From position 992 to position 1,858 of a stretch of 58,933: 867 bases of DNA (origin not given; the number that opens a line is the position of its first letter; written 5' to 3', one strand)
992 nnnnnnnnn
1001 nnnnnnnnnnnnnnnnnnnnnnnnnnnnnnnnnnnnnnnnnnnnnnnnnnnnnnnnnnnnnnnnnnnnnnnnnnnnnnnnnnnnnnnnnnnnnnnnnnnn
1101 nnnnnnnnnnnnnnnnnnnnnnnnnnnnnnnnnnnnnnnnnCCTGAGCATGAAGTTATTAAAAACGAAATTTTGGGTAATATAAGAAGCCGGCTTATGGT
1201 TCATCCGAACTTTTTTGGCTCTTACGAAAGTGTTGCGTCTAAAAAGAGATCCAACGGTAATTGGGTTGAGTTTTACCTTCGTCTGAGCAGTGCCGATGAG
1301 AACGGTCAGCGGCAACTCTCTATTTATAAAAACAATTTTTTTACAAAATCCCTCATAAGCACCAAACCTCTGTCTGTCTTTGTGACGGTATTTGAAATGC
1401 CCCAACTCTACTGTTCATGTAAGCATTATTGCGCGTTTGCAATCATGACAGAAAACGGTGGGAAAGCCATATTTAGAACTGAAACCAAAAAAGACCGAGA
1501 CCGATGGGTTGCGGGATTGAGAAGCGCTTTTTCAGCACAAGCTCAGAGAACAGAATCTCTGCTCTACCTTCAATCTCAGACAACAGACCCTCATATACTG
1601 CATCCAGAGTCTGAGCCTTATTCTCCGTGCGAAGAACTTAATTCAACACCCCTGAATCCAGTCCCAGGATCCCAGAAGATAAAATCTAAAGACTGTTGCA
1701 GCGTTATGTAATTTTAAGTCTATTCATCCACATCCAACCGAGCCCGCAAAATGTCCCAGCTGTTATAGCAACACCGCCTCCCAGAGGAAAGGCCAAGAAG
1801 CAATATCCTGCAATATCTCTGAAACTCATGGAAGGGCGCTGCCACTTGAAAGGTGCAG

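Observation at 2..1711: Ser/Thr kinase with a eukaryote-type PH-like domain, a polybasic patch and a terminal CCSVM (CaaX-like) box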

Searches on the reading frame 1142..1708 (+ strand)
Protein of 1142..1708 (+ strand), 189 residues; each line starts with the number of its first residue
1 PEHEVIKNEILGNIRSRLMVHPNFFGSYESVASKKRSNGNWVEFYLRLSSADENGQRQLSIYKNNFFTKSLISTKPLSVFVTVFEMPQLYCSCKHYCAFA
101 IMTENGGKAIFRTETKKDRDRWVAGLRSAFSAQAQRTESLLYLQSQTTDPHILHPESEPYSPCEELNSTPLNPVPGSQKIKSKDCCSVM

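Call 18: search_solved_structures(query=window:1142-1708:+, max_evalue=10, show_alignments=3)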
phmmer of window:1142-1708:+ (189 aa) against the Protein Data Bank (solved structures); distinct sequences matched with E-value up to 10: 37.
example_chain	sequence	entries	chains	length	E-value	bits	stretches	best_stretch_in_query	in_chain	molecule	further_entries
2z6m_A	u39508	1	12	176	0.042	16.9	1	97-153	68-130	Ferritin heavy chain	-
3erz_A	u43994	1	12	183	0.046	16.8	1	97-153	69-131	Ferritin heavy chain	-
3es3_A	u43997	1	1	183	0.055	16.5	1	96-152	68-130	Ferritin heavy chain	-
7tb3_A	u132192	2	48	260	0.094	15.8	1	100-152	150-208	Isoform 2 of CREB-binding protein,Ferritin heavy chain, N-terminally processed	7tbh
9jgp_A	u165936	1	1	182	0.094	15.8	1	100-152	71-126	Ferritin heavy chain, N-terminally processed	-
6lk9_A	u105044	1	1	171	0.095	15.8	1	100-152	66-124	Coho salmon ferritin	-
4bj1_A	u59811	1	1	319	0.16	15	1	54-95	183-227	PROTEIN RIF2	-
4bj6_A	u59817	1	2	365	0.2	14.7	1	54-95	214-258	RAP1-INTERACTING FACTOR 2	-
8pp5_A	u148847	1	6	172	0.21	14.7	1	100-153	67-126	Ferritin heavy chain, N-terminally processed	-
23wj_A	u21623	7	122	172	0.22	14.6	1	100-153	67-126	Ferritin heavy chain, N-terminally processed | Ferritin heavy chain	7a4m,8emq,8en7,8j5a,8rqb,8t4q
6v21_A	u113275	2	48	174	0.22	14.5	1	100-153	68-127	Ferritin heavy chain | Ferritin heavy chain, N-terminally processed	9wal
4bj5_A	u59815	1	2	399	0.24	14.5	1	54-95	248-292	PROTEIN RIF2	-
8pp2_A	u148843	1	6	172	0.24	14.5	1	100-153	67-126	Ferritin heavy chain, N-terminally processed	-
22fx_A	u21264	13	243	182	0.24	14.4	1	100-153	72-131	Ferritin heavy chain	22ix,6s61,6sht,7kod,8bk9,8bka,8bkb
5jkl_A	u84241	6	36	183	0.27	14.3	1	100-153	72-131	Ferritin heavy chain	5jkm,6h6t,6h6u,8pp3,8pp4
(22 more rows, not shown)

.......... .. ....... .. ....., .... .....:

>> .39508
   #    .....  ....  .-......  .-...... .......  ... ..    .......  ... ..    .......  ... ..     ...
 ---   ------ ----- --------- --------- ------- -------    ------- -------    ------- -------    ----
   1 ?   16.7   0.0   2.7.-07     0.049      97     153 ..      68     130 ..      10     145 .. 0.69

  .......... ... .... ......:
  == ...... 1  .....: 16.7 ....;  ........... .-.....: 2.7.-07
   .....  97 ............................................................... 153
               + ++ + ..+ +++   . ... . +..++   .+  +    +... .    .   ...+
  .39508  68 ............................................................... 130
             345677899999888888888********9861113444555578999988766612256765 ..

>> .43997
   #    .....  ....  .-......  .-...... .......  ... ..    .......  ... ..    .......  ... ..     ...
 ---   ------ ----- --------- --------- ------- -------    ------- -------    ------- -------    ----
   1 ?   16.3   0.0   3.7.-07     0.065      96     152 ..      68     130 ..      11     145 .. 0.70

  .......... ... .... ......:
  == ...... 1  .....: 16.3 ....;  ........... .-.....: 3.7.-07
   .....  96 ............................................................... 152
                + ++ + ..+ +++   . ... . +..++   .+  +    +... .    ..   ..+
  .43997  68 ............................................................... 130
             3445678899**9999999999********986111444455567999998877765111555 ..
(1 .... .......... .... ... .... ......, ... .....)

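Call 23: search_protein_representatives(protein=window:1142-1708:+)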
Query: 189 residues. Proteins with E-value up to 0.001 (for the whole library): 3; up to 1e-10: 1; up to 1e-30: 1. The best 3 are listed.
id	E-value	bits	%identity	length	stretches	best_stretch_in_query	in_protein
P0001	5.1e-124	427.3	100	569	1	1-189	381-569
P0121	2.3e-06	43.9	34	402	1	7-130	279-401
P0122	3.0e-05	40.2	33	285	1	29-126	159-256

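Call 28: find_encoding_contigs(protein=P0121, flank=10000)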
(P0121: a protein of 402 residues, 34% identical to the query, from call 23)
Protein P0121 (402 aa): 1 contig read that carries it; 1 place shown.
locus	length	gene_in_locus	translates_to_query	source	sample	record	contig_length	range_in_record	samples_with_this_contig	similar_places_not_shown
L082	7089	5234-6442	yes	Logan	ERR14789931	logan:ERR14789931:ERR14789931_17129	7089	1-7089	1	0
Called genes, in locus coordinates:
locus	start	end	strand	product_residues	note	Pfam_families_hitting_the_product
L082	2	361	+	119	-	?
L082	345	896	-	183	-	PF00076:RRM_1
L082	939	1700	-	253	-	PF02405:MlaE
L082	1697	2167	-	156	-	-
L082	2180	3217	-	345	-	PF00781:DAGK_cat, PF19279:YegS_C (weak)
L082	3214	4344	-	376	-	PF00696:AA_kinase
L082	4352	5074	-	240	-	-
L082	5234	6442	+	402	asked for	PF00069:Pkinase (faint)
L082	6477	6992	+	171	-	PF04368:DUF507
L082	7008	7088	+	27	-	?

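Call 29: find_encoding_contigs(protein=P0122, flank=10000)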
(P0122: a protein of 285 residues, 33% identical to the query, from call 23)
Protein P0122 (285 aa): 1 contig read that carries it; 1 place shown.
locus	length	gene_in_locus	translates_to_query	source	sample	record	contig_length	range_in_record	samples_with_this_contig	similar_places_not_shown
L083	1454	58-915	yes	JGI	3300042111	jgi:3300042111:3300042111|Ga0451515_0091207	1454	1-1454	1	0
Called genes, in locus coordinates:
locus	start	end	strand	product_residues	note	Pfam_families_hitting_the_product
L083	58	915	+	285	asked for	PF00069:Pkinase (weak), PF00169:PH (weak)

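Call 51: search_protein_families(library=pfam, alignment_id=A4, max_evalue=0.01)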
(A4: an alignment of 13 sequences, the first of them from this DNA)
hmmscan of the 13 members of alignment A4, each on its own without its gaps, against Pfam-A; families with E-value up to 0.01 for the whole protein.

A. member 1, seq(172 aa): 1 family
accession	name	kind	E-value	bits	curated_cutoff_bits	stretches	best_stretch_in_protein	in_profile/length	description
PF00169.35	PH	-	0.00022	22.1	25.1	1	17-112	10-103/105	PH domain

B. families by the number of members that match (of 13 scanned): 6 families
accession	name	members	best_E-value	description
PF00169.35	PH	13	1.9e-09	PH domain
PF15410.12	PH_9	7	0.00023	Pleckstrin homology domain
PF25321.1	PH_RASGAP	1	0.00065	PH domain-like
PF08458.16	PH_2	1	0.002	Plant pleckstrin homology-like region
PF15406.12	PH_6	1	0.0045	Pleckstrin homology domain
PF22697.2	SOS1_NGEF_PH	1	0.0054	SOS1/NGEF-like PH domain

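Call 54: predict_structure(alignment_id=A4)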
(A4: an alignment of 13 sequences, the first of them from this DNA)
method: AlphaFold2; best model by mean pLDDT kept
length: 172 residues; sequences in the alignment: 13
mean_pLDDT: 79.8   pTM: 0.66
mean pLDDT of the five models: 79.8, 79.4, 79.2, 78.9, 78.2
residues with pLDDT >= 90: 71; 70-90: 49; 50-70: 42; < 50: 10
segments of 3 or more residues with pLDDT < 50: 1-6, 168-170
pLDDT, mean of each block of 10 residues (from residue 1): 47 87 90 88 87 91 94 73 94 91 94 90 90 66 63 63 55 48
secondary structure, 60 per line:
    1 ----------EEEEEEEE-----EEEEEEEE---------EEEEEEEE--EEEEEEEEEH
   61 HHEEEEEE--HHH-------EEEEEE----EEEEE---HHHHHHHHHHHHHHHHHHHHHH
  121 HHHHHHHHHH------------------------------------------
elements in order: E11-18 E24-31 E41-48 E51-59 E63-68 E81-86 E91-95 H99-130

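Call 59: fold_search(model_id=the predicted structure, library=pdb)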
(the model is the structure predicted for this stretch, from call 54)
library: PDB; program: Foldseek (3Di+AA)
matches with E <= 10: 862; with E <= 0.001: 86
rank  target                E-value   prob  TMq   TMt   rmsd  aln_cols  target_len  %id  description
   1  2cod_MODEL_1_A        2.1e-05  1.00  0.42  0.61  16.1       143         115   17  Solution structure of the N-terminal PH domain of ARAP2 protein from human (released 2005-11-17)
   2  1fao                  3.0e-05  1.00  0.50  0.83   2.3       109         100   16  STRUCTURE OF THE PLECKSTRIN HOMOLOGY DOMAIN FROM DAPP1/PHISH IN COMPLEX WITH INOSITOL 1,3,4,5-TETRAKISPHOSPHATE (released 2000-07-20)
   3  7kjz_A                3.2e-05  1.00  0.47  0.75   2.8       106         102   16  crystal structure of PLEKHA7 PH domain biding inositol-tetraphosphate (released 2021-04-07)
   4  4hhv_A                4.2e-05  1.00  0.45  0.71   3.4       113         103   18  Crystal structure of ceramide transfer protein pleckstrin homology domain (released 2013-11-27)
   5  2w2w_E                8.1e-05  1.00  0.48  0.79   2.2       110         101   14  PLCg2 Split Pleckstrin Homology (PH) Domain (released 2009-05-05)
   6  1fb8                  8.6e-05  1.00  0.49  0.77   2.5       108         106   18  STRUCTURE OF THE PLECKSTRIN HOMOLOGY DOMAIN FROM DAPP1/PHISH (released 2000-07-20)
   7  7kjo_A                1.0e-04  1.00  0.47  0.76   3.0       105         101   16  crystal structure of PLEKHA7 PH domain biding SO4 (released 2021-04-07)
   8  2w2w_B                1.0e-04  1.00  0.48  0.74   2.7       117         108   14  PLCg2 Split Pleckstrin Homology (PH) Domain (released 2009-05-05)
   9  3aj4_A                1.1e-04  1.00  0.47  0.69   4.0       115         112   11  Crystal structure of the PH domain of Evectin-2 from human complexed with O-phospho-L-serine (released 2011-05-25)
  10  2d9y_MODEL_1_A        1.2e-04  1.00  0.46  0.65   2.9       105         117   17  Solution structure of the PH domain of PEPP-3 from human (released 2006-06-13)
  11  3odx_B                1.3e-04  1.00  0.48  0.26   2.4       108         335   14  Crystal Structure of an N-terminally Truncated Linker-DH/PH Domains of p115-RhoGEF (released 2011-01-05)
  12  5mr1                  1.5e-04  1.00  0.46  0.75   2.6       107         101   22  Crystal structure of the Pleckstrin homology domain of Interactor protein for cytohesin exchange factors 1 (IPCEF1) (released 2017-01-11)
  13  2w2w_G                1.7e-04  1.00  0.48  0.78   2.5       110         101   15  PLCg2 Split Pleckstrin Homology (PH) Domain (released 2009-05-05)
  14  2d9x_MODEL_1_A        1.8e-04  1.00  0.47  0.65   2.9       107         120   17  Solution structure of the PH domain of Oxysterol binding protein-related protein 11 from human (released 2006-06-13)
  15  7yir                  1.9e-04  1.00  0.47  0.79   3.2       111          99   19  Crystal structure of N-terminal PH domain of ARAP3 protein from human (released 2023-05-03)
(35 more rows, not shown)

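Call 63: list_cluster_members(proteins=[L082:942-1700:-, L082:3217-4344:-, L082:2183-3217:-, L082:6477-6989:+, L082:348-896:-, L082:4355-5074:-, P0121])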
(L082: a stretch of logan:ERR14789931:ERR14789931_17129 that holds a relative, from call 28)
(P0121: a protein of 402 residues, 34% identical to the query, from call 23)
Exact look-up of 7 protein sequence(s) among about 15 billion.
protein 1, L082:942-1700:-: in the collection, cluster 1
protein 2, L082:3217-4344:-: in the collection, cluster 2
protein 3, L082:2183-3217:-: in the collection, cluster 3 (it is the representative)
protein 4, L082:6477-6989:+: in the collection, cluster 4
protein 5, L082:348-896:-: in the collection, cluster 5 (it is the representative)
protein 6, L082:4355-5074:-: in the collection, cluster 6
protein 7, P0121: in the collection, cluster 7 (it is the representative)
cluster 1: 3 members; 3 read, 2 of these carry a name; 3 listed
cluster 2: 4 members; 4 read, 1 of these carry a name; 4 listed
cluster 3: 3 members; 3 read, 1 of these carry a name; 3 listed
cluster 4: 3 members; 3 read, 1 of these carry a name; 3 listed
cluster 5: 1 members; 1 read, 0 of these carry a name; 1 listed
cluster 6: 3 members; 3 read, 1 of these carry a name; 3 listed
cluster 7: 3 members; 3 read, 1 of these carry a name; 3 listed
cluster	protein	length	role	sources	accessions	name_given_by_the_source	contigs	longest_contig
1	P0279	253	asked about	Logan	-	-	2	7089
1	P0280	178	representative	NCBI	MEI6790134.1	MAG: ABC transporter permease, partial [Myxococcaceae bacterium]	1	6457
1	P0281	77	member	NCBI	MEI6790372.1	MAG: ABC transporter permease, partial [Myxococcaceae bacterium]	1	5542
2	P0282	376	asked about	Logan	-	-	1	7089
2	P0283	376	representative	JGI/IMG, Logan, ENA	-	-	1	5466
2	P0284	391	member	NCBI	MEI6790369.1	MAG: aspartate kinase [Myxococcaceae bacterium]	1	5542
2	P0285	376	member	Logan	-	-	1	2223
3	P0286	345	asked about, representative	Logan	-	-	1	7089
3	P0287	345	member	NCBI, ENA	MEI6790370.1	MAG: diacylglycerol kinase family protein [Myxococcaceae bacterium]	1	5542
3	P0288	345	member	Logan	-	-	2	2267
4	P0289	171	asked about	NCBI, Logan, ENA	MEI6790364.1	MAG: DUF507 family protein [Myxococcaceae bacterium]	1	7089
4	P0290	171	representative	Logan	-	-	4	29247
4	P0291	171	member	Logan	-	-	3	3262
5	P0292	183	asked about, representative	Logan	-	-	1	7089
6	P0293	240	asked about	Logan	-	-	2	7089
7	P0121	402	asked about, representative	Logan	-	-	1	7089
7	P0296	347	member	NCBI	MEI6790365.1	MAG: hypothetical protein WCK42_04200, partial [Myxococcaceae bacterium]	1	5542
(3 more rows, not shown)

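Call 74: find_encoding_contigs(protein=P0296, flank=6000, max_places=2)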
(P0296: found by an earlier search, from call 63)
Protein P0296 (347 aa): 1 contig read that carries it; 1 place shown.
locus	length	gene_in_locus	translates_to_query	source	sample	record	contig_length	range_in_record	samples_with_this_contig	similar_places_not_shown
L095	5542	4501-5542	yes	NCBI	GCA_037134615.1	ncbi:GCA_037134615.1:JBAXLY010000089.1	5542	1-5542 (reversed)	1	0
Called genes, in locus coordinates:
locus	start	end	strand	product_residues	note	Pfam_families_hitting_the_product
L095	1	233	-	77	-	PF02405:MlaE (weak)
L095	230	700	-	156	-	-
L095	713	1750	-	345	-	PF00781:DAGK_cat, PF19279:YegS_C (weak)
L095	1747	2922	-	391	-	PF00696:AA_kinase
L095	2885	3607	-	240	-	-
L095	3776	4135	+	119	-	PF05973:Gp49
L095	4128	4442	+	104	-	PF13560:HTH_31 (weak), PF01381:HTH_3 (weak)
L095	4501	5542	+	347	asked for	PF00069:Pkinase (faint)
